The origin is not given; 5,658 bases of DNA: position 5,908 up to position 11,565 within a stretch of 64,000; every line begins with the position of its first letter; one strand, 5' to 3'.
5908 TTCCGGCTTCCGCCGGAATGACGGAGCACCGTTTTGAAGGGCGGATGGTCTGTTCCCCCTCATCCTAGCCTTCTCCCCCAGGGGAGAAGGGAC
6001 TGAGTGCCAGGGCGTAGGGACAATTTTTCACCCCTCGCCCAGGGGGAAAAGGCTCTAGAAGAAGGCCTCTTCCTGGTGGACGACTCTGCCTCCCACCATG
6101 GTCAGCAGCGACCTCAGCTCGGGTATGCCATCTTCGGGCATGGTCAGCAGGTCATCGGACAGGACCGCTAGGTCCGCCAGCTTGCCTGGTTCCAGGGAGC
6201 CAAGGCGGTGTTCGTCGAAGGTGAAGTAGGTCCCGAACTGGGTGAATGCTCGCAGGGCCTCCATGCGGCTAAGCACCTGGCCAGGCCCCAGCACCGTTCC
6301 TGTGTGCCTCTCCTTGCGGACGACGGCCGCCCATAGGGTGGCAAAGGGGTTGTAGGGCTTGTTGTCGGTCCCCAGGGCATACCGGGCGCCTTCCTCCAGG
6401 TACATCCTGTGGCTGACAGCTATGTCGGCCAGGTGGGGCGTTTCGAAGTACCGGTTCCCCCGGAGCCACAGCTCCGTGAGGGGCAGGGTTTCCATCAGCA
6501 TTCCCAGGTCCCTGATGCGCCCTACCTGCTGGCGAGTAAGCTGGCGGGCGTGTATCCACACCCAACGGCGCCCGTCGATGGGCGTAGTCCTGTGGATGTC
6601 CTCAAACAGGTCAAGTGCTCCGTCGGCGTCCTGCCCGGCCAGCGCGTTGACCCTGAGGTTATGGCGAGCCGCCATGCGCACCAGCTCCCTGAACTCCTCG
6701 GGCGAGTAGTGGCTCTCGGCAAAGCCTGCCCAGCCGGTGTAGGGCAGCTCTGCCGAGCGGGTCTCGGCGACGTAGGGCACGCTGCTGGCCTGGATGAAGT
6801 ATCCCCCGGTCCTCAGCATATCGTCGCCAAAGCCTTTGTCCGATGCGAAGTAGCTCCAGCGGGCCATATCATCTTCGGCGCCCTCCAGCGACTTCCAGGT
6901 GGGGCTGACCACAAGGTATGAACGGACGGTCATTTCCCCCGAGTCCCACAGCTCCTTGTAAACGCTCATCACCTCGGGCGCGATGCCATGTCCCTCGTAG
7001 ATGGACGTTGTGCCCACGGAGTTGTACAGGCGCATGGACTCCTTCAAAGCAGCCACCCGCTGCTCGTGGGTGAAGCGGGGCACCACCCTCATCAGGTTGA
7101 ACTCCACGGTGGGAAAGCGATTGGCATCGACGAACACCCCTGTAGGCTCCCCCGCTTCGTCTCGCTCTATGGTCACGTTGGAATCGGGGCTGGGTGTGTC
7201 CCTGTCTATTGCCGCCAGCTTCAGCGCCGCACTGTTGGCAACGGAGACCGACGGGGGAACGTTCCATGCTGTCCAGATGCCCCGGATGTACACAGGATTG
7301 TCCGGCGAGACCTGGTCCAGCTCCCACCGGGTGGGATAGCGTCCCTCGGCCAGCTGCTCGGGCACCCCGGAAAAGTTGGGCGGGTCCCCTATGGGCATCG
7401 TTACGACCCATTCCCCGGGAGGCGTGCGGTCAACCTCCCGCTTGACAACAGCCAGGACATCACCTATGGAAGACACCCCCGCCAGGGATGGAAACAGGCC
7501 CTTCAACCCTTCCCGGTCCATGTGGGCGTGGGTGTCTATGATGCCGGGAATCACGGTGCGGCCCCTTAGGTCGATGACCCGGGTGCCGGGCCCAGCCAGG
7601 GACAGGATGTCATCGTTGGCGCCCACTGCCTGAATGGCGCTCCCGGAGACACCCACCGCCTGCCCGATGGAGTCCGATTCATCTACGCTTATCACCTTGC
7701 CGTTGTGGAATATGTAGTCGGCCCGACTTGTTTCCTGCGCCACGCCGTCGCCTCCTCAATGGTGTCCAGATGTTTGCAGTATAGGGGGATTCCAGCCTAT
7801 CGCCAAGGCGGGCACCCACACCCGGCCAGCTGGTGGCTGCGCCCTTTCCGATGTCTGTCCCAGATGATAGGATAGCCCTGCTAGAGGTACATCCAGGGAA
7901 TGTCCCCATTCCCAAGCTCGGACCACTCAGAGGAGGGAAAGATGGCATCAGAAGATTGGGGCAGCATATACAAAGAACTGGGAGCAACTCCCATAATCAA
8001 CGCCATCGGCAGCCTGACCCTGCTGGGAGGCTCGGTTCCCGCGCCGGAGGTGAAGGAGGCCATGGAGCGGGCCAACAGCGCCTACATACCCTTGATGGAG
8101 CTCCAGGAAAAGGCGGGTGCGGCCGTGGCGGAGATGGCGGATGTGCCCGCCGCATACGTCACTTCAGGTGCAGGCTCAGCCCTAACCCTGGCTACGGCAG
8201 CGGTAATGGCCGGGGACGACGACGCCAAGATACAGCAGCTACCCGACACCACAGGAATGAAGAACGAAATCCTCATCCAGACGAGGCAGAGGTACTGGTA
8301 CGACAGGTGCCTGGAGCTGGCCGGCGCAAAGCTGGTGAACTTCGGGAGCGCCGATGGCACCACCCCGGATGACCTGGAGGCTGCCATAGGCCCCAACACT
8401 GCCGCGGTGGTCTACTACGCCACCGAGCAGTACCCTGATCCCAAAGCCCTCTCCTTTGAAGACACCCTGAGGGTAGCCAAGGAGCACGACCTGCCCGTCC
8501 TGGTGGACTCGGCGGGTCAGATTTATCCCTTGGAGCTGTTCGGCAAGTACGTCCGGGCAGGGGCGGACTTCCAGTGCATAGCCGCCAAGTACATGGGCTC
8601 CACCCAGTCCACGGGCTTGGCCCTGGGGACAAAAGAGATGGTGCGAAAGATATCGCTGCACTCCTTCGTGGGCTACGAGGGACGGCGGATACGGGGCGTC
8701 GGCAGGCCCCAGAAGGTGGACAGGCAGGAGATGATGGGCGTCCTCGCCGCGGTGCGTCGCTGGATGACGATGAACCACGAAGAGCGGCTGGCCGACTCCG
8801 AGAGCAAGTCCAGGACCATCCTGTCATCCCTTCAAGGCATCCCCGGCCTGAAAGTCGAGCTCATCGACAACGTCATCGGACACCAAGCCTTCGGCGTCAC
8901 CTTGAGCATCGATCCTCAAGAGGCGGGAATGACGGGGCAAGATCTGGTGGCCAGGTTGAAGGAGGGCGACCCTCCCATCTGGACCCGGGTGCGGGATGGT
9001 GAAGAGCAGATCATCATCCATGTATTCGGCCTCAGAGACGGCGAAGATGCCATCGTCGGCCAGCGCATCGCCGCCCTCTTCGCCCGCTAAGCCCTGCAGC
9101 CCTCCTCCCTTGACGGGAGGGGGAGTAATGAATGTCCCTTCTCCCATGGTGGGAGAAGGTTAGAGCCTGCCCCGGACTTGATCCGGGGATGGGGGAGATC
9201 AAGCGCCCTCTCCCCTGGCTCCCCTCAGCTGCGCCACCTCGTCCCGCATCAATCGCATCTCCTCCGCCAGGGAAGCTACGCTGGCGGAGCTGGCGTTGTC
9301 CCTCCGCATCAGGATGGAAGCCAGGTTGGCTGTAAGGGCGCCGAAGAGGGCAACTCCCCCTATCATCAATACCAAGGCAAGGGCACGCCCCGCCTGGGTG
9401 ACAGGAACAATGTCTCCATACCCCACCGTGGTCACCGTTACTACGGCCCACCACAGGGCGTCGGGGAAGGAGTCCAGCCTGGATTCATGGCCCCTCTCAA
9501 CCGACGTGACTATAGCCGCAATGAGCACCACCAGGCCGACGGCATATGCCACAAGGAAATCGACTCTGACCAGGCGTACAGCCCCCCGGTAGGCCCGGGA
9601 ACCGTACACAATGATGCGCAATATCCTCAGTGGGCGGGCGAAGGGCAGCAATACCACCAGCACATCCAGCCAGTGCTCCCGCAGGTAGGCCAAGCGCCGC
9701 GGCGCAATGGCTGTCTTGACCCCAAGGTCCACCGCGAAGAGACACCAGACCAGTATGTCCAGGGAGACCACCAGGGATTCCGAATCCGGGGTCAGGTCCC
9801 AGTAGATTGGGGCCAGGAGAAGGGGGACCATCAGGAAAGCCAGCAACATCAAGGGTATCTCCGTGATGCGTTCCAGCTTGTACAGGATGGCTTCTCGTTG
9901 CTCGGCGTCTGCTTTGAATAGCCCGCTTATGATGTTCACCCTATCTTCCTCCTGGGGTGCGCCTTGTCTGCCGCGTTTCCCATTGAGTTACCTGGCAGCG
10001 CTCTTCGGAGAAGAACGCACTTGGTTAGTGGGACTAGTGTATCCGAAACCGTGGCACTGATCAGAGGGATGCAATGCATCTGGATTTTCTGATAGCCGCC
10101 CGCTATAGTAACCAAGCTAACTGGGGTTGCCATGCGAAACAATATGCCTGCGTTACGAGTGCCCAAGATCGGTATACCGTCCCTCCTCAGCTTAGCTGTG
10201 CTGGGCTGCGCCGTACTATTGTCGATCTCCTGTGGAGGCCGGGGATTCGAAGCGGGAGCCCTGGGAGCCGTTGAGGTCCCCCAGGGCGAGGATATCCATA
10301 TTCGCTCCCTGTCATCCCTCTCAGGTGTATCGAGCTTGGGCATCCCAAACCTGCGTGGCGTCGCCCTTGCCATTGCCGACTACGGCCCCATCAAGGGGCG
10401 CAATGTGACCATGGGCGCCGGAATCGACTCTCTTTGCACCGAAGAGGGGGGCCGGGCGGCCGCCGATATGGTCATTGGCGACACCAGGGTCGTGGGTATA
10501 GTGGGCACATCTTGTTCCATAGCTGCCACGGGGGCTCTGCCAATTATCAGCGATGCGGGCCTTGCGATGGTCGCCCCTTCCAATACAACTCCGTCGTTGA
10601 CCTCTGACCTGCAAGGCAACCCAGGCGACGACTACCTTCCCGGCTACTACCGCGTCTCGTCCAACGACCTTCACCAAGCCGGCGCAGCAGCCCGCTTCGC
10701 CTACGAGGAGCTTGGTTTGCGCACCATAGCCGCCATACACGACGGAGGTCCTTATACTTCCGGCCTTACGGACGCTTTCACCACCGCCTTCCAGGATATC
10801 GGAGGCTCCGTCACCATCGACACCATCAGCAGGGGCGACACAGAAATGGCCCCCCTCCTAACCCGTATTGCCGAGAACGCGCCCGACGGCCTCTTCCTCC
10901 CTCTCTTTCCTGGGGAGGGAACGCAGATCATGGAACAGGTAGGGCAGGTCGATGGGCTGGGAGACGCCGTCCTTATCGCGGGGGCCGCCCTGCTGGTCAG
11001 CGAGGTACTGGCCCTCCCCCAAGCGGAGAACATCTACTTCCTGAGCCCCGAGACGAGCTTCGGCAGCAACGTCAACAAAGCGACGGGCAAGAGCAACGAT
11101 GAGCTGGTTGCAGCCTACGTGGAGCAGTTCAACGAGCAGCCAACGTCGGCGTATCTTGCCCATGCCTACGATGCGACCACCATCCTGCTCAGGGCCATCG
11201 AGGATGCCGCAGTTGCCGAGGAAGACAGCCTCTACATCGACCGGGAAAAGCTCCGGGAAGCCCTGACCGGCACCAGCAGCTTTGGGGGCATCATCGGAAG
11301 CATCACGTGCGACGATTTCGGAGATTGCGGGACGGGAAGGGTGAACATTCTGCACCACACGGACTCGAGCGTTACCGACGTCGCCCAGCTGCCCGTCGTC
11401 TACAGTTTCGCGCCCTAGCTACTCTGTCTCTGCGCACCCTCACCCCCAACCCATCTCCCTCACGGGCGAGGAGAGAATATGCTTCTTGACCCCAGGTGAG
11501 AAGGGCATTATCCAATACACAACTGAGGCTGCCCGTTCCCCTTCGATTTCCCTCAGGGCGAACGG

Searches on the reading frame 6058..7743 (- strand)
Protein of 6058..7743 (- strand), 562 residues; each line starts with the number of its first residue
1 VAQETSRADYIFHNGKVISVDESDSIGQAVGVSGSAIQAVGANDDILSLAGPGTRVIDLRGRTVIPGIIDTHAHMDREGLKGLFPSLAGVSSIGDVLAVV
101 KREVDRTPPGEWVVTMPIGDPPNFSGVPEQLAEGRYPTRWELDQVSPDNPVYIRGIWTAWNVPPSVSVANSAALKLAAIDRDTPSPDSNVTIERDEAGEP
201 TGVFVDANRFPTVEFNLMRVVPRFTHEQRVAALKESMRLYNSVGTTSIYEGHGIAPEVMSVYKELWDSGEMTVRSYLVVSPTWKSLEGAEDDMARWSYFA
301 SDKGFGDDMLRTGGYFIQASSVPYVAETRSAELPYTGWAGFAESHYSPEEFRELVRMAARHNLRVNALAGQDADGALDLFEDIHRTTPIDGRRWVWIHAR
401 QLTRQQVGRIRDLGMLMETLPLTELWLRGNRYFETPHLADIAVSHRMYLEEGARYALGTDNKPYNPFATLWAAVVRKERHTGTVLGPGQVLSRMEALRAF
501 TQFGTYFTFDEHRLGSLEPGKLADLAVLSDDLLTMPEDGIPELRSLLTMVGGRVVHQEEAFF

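Call 44: search_protein_families(library=pfam, proteins=[window:6058-7743:-], max_evalue=0.00001)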
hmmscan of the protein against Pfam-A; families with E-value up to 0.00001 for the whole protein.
window:6058-7743:- (562 aa): 2 families
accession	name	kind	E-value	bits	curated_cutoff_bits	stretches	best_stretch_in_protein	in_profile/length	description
PF07969.17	Amidohydro_3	-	3.6e-68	231.6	29.7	1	55-556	1-472/472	Amidohydrolase family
PF01979.26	Amidohydro_1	-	6.8e-11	42.4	25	1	345-555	131-345/345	Amidohydrolase family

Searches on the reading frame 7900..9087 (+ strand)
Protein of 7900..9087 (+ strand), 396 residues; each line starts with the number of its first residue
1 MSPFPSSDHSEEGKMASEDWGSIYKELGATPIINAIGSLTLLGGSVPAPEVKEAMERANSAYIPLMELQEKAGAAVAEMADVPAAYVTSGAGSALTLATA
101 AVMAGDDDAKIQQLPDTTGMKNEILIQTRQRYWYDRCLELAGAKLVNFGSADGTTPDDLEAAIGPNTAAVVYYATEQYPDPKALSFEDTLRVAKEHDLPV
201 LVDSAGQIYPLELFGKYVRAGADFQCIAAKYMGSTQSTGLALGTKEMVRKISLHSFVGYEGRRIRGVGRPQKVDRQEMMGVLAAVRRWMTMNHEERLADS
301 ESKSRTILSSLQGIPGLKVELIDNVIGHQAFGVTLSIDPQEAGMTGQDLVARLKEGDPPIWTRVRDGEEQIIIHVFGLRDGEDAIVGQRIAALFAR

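Call 44: search_protein_families(library=pfam, proteins=[window:7900-9087:+], max_evalue=0.00001)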
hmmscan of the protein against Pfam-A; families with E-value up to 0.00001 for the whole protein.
window:7900-9087:+ (396 aa): 1 family
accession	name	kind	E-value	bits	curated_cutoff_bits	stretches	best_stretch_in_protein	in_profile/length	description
PF03841.19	SelA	-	3.3e-06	26.8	22.8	0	138-254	108-236/367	L-seryl-tRNA selenium transferase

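Call 47: search_protein_families(library=ncbifam, proteins=[window:7900-9087:+], max_evalue=0.001)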
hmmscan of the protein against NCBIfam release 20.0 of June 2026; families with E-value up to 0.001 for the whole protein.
window:7900-9087:+ (396 aa): 5 families
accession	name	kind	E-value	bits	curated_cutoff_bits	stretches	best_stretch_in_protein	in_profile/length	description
TIGR01437.1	selA_rel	subfamily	2.6e-56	191.1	385.3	1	23-391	1-360/363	DgaE family pyridoxal phosphate-dependent ammonia lyase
NF047797.1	glminPNH3LysDgaE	equivalog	1.8e-44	152.2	600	1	22-365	2-332/367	D-glucosaminate-6-phosphate ammonia lyase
TIGR00474.1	selA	equivalog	2.5e-08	33.2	267.9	1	138-257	183-314/455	L-seryl-tRNA(Sec) selenium transferase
TIGR01328.1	met_gam_lyase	equivalog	3e-05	23.1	549.7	1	151-254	129-231/391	methionine gamma-lyase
NF005695.0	PRK07503.1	equivalog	6.7e-05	21.7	666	1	151-255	135-238/403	methionine gamma-lyase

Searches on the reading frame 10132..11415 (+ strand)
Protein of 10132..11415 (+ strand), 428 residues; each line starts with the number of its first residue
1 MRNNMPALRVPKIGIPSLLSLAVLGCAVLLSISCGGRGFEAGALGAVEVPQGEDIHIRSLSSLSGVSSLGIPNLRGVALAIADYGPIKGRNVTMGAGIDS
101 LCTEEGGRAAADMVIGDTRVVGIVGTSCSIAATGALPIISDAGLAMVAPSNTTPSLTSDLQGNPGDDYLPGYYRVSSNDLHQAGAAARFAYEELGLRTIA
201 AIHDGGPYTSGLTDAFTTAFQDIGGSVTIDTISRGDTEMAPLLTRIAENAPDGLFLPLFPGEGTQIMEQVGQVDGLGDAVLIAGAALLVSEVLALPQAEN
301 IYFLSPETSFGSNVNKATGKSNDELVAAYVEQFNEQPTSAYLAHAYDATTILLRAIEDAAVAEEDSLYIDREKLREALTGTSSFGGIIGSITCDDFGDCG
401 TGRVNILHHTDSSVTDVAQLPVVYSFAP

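Call 44: search_protein_families(library=pfam, proteins=[window:10132-11415:+], max_evalue=0.00001)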
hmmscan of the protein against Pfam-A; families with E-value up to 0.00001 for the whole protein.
window:10132-11415:+ (428 aa): 2 families
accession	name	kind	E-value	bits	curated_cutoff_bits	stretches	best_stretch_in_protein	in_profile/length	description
PF13458.12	Peripla_BP_6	-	6.9e-31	108.6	31.7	1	59-392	6-321/343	Periplasmic binding protein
PF01094.35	ANF_receptor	-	1.1e-12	48.2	25.4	1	98-407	30-348/353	Receptor family ligand binding region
